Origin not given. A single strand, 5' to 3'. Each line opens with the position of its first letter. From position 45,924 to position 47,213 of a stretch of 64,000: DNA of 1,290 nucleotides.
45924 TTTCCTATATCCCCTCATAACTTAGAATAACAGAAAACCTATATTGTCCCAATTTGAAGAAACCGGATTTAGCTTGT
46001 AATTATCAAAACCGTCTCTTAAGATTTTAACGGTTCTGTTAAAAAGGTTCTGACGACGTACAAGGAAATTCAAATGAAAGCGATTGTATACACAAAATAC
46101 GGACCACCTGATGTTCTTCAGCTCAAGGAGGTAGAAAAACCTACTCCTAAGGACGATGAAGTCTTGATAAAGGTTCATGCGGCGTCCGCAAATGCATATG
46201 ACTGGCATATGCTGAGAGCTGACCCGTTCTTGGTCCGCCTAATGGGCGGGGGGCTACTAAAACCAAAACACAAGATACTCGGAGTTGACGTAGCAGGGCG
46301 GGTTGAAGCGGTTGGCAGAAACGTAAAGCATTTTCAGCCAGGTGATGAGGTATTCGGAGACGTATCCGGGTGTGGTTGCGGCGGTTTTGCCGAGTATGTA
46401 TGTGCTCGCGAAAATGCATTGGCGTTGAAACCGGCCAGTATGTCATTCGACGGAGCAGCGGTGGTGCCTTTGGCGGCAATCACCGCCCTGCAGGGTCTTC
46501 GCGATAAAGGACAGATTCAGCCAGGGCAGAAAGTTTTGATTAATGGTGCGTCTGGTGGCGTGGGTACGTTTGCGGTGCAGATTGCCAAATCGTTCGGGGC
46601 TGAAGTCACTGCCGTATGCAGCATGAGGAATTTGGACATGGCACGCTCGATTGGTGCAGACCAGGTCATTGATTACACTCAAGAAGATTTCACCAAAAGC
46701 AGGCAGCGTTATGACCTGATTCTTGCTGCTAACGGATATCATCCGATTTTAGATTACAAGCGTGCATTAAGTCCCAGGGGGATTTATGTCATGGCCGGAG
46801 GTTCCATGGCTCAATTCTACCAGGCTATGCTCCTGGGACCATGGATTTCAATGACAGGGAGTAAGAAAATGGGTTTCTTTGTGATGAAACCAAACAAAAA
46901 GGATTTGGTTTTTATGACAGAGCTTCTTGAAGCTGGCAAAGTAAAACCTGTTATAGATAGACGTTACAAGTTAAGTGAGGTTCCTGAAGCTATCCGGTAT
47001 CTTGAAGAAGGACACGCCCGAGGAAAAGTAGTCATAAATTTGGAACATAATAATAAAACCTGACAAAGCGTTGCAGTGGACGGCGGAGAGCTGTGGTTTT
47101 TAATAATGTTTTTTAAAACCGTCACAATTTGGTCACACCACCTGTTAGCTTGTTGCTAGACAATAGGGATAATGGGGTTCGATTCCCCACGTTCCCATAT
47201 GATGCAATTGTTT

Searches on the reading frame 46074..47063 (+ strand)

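Call 85: search_protein_families(library=ncbifam, proteins=[window:46074-47063:+], max_evalue=1e-10)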
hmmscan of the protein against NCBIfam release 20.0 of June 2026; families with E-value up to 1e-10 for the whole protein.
window:46074-47063:+ (329 aa): 19 families
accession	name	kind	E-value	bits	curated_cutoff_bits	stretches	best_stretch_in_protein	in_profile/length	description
TIGR02824.1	quinone_pig3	subfamily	3.2e-52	177.6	296.8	1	1-322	1-324/325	putative NAD(P)H quinone oxidoreductase, PIG3 family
NF010344.0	PRK13771.1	subfamily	2.3e-38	132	349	1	103-323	116-333/334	putative alcohol dehydrogenase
TIGR02817.1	adh_fam_1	subfamily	2.8e-32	112.5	284.05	1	3-204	2-204/336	zinc-binding alcohol dehydrogenase family protein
TIGR01751.1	crot-CoA-red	equivalog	4.2e-32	111.3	378.55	1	102-210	139-250/398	crotonyl-CoA carboxylase/reductase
NF041172.1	AcrlCoa_red_Thmprot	equivalog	7e-32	110.7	500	1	103-322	116-333/334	acryloyl-CoA reductase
NF008024.0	PRK10754.1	subfamily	2.5e-25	89.2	348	1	2-208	3-199/327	NADPH:quinone reductase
TIGR02823.1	oxido_YhdH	subfamily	7.1e-25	87.5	297.25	1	15-323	14-324/324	acrylyl-CoA reductase family protein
NF041097.1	keto_inos_dh_IolM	equivalog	2.3e-22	79.2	450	0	15-101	40-126/389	scyllo-inosose 3-dehydrogenase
NF003808.0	PRK05396.1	equivalog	4.1e-21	75.2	380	0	103-212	119-226/341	L-threonine 3-dehydrogenase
NF041183.1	Pks2_ls1_myc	equivalog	9.3e-21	72.5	2400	1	62-209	1459-1604/2086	sulfolipid-1 biosynthesis phthioceranic/hydroxyphthioceranic acid synthase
TIGR03989.1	Rxyl_3153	subfamily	7.6e-18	64.9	440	0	100-315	136-363/370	NDMA-dependent alcohol dehydrogenase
NF047908.1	AldhRedAhr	equivalog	8.2e-18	64.4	470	1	103-322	120-334/335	NADPH-dependent aldehyde reductase Ahr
NF051456.1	acrylyl_AcuI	equivalog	8.3e-17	61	440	1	2-323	2-324/325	acrylyl-CoA reductase (NADPH)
TIGR00692.1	tdh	equivalog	1e-16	60.9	458.35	0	103-209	117-221/340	L-threonine 3-dehydrogenase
NF006940.0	PRK09422.1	equivalog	1.1e-15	57.4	344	1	103-325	115-337/338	alcohol dehydrogenase AdhP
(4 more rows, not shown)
